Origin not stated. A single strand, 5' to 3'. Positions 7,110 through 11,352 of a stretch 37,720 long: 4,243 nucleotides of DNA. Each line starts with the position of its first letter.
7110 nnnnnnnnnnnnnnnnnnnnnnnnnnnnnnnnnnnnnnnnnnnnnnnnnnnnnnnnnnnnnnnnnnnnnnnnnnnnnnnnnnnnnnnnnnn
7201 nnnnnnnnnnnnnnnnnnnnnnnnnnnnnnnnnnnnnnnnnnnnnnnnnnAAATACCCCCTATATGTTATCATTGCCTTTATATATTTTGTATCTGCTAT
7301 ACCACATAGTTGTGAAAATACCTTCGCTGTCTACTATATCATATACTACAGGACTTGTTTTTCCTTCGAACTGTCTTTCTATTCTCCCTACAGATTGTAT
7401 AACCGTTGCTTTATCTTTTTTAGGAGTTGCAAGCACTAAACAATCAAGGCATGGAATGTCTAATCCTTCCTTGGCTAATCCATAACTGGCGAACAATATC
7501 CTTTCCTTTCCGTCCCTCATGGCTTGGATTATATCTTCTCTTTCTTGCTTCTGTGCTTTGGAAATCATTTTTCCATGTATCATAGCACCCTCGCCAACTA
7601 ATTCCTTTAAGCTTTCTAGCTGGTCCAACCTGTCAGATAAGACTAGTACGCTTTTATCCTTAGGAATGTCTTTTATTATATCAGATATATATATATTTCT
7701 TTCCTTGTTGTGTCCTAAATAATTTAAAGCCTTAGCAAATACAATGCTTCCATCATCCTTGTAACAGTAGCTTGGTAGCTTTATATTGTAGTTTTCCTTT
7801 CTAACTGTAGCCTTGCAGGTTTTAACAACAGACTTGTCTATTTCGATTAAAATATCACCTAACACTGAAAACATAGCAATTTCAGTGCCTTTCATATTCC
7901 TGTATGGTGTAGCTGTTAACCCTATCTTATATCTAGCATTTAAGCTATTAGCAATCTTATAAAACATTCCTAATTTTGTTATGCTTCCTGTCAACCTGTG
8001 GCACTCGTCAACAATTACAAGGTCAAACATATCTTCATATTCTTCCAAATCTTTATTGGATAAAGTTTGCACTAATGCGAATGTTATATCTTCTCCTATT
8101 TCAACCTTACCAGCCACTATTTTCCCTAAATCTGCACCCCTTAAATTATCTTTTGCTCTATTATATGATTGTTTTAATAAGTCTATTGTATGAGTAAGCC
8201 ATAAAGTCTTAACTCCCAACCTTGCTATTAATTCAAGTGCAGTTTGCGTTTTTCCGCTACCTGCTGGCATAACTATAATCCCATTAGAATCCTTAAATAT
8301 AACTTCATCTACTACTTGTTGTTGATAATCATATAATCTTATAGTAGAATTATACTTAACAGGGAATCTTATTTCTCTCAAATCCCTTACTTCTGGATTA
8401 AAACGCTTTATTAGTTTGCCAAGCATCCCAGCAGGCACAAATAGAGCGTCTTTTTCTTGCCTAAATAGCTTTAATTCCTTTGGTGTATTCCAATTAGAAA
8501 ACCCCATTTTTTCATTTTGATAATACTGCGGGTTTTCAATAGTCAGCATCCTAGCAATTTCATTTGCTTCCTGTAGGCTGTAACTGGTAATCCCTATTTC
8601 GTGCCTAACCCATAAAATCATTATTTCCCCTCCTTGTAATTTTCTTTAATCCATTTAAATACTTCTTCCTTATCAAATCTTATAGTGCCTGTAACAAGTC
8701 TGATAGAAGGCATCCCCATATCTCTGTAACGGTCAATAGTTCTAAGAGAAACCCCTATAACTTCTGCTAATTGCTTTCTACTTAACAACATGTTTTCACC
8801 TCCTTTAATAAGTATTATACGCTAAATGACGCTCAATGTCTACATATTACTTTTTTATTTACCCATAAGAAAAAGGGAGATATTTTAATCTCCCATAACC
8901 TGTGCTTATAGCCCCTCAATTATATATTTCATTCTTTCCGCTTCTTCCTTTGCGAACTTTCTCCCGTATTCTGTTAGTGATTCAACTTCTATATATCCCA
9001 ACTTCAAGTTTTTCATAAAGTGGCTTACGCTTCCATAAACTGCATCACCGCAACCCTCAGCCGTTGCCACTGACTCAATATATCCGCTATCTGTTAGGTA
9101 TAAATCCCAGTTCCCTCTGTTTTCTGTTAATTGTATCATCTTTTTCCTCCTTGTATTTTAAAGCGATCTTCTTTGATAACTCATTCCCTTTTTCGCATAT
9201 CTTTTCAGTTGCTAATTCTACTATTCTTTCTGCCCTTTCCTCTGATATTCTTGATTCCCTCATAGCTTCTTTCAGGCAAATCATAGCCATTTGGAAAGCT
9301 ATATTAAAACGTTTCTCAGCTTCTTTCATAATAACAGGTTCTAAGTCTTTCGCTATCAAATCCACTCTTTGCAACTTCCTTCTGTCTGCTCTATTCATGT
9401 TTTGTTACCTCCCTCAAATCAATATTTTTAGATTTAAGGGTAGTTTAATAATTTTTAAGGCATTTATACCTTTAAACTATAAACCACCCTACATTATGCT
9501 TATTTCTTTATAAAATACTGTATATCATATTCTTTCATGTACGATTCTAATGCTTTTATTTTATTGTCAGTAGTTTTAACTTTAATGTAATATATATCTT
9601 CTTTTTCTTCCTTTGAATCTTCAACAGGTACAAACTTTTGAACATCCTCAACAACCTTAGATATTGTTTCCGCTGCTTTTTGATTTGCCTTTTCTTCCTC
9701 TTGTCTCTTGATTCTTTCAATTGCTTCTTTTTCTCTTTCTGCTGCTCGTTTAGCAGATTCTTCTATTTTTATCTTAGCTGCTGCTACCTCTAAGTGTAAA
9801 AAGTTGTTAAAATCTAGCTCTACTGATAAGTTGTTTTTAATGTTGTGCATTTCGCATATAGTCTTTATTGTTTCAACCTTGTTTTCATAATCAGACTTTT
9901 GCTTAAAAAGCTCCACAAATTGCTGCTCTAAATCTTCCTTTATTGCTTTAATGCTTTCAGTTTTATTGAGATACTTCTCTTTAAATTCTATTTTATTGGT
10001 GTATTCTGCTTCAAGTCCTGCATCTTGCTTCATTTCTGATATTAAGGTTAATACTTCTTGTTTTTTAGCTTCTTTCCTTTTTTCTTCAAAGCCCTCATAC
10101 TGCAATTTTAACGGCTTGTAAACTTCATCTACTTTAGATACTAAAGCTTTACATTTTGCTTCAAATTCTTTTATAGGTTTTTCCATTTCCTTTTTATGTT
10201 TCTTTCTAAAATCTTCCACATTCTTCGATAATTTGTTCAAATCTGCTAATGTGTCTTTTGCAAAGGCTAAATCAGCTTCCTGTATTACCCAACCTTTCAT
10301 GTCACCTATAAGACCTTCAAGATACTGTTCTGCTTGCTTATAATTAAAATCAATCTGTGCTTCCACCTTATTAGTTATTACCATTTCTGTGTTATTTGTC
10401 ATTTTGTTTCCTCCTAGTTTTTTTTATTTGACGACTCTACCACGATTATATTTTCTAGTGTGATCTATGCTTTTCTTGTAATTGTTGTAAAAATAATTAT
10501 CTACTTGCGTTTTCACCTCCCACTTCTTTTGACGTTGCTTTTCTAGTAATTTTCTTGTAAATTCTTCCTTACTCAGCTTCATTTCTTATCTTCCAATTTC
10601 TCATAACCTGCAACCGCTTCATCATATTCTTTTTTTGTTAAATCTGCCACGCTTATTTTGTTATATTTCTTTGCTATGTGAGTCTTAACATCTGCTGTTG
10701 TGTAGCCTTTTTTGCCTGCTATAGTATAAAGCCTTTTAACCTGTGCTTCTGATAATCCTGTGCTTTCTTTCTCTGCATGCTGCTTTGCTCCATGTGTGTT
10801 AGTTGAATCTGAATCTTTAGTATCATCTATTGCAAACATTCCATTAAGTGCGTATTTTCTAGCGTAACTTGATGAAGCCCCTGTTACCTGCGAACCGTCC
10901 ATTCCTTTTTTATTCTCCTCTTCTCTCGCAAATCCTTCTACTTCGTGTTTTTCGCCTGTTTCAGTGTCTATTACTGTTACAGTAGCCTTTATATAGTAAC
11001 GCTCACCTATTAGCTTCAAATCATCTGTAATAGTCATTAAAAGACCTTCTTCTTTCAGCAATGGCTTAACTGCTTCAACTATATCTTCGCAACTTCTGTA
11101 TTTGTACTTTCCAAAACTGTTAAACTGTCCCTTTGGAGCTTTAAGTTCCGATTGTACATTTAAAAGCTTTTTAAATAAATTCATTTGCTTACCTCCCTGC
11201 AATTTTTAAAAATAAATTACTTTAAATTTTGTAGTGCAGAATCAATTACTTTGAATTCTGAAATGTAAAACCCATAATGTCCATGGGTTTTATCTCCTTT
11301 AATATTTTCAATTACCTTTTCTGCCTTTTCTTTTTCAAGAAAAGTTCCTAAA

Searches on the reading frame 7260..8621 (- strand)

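Call 7: search_protein_families(library=phrogs, proteins=[window:7260-8621:-])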
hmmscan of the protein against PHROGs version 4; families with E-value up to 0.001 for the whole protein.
window:7260-8621:- (453 aa): 11 families
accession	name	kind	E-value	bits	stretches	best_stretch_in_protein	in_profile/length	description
phrog_16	-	DNA, RNA and nucleotide metabolism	2.8e-66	225.4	1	62-435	242-604/986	DNA helicase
phrog_9690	-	DNA, RNA and nucleotide metabolism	3.3e-33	116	1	185-444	27-289/306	DNA helicase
phrog_62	-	DNA, RNA and nucleotide metabolism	1.2e-17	63.8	1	44-243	662-853/1881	DNA helicase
phrog_16259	-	DNA, RNA and nucleotide metabolism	2.8e-08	34.4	1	91-240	113-262/330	DNA helicase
phrog_2488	-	DNA, RNA and nucleotide metabolism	1e-07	32.1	0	94-157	19-92/579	DNA helicase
phrog_16694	-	unknown function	8.3e-07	28.3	1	63-210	246-412/1010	-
phrog_17901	-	DNA, RNA and nucleotide metabolism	4.7e-06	28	1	375-432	13-70/109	DNA helicase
phrog_27849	-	unknown function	2.6e-05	23.6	0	312-422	436-550/664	-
phrog_14619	-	DNA, RNA and nucleotide metabolism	4.2e-05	24.2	1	92-190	116-222/314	DNA helicase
phrog_6819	-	DNA, RNA and nucleotide metabolism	0.00025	20.6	0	90-176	15-101/645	Holliday junction branch migration helicase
phrog_1967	-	DNA, RNA and nucleotide metabolism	0.00042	20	0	98-145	155-205/776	DNA helicase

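Call 8: search_protein_families(library=pfam, proteins=[window:7260-8621:-])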
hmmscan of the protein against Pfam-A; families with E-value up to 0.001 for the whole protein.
window:7260-8621:- (453 aa): 6 families
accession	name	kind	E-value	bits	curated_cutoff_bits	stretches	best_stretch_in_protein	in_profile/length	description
PF04851.21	ResIII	-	9.4e-29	100.9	22.5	1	94-241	2-164/164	Type III restriction enzyme, res subunit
PF00271.37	Helicase_C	-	3.6e-11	43.7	23.5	1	314-416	8-108/110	Helicase conserved C-terminal domain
PF00270.35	DEAD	-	7.5e-11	42.5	26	1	98-243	2-164/167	DEAD/DEAH box helicase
PF18766.7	SWI2_SNF2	-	1.7e-09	38.1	26.7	1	103-251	9-167/221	SWI2/SNF2 ATPase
PF00176.29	SNF2-rel_dom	-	0.00069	19.2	24.9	0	192-250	121-174/290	SNF2-related domain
PF13307.12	Helicase_C_2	-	0.00092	19.7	25.3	0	315-390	4-81/170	Helicase C-terminal domain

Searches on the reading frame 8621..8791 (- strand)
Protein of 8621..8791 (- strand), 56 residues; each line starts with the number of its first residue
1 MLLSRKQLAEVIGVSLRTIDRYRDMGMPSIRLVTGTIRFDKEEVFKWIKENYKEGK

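Call 47: search_protein_families(library=pfam, proteins=[window:8621-8791:-], max_evalue=0.1)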
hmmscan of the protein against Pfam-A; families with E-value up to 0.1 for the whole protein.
window:8621-8791:- (56 aa): 7 families
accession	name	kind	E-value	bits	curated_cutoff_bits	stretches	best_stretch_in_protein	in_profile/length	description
PF12728.13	HTH_17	-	2e-05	25.2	27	1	2-51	1-50/51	Helix-turn-helix domain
PF07471.18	Phage_Nu1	-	4.2e-05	23.7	30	1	3-50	3-52/164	Phage DNA packaging protein Nu1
PF20432.4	Xre-like-HTH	-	0.0055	17.4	25.8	1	3-22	24-44/63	Antitoxin Xre-like helix-turn-helix domain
PF01381.28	HTH_3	-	0.0058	17.1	23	1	3-22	10-29/55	Helix-turn-helix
PF13384.12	HTH_23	-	0.009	16.3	24.6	1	3-24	18-39/50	Homeodomain-like domain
PF13411.12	MerR_1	-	0.018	15.6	21.6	1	6-43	4-42/69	MerR HTH family regulatory protein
PF13551.12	HTH_29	-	0.027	15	28.1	1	5-23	15-33/64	Winged helix-turn helix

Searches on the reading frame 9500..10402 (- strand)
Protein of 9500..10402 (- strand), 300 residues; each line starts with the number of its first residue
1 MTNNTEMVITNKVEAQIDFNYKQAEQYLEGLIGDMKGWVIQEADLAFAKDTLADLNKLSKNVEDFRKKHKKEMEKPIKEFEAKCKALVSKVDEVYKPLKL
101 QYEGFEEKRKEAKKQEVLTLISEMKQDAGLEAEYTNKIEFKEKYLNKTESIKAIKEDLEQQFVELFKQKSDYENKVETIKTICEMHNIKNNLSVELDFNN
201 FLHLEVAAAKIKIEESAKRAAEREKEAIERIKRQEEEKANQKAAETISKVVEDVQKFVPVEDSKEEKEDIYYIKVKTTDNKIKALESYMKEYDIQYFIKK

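Call 8: search_protein_families(library=pfam, proteins=[window:9500-10402:-])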
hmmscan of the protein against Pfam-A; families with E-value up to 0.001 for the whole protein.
window:9500-10402:- (300 aa): 1 family
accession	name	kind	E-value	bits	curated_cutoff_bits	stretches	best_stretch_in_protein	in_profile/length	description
PF07083.16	DUF1351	-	1.6e-30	106.9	27.8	1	14-202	8-186/210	Protein of unknown function (DUF1351)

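Call 83: search_protein_families(library=phrogs, proteins=[window:9500-10402:-], max_evalue=0.00001)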
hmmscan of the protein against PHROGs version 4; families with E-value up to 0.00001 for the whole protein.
window:9500-10402:- (300 aa): 1 family
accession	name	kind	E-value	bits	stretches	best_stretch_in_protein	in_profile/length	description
phrog_674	-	unknown function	5.4e-36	125.5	1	2-297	2-309/312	-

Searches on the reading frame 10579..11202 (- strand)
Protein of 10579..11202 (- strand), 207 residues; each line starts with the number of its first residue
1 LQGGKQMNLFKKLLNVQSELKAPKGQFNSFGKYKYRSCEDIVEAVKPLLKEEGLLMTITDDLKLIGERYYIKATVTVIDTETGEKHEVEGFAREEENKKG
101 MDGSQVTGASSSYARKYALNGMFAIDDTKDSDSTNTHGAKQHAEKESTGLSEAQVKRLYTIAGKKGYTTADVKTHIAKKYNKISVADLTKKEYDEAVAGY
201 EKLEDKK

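Call 8: search_protein_families(library=pfam, proteins=[window:10579-11202:-])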
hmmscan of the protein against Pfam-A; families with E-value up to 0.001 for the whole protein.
window:10579-11202:- (207 aa): 1 family
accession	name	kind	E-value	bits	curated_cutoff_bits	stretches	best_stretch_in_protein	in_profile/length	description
PF04404.17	ERF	-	2.7e-46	157.8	25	1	11-148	3-141/153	ERF superfamily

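Call 83: search_protein_families(library=phrogs, proteins=[window:10579-11202:-], max_evalue=0.00001)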
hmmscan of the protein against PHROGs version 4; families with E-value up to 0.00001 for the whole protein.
window:10579-11202:- (207 aa): 2 families
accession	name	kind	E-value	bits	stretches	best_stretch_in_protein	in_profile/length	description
phrog_155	-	DNA, RNA and nucleotide metabolism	1.2e-55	190.3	1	5-206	64-270/308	Erf-like ssDNA annealing protein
phrog_2324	-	DNA, RNA and nucleotide metabolism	1.3e-17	65.1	1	6-191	8-178/193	Erf-like ssDNA annealing protein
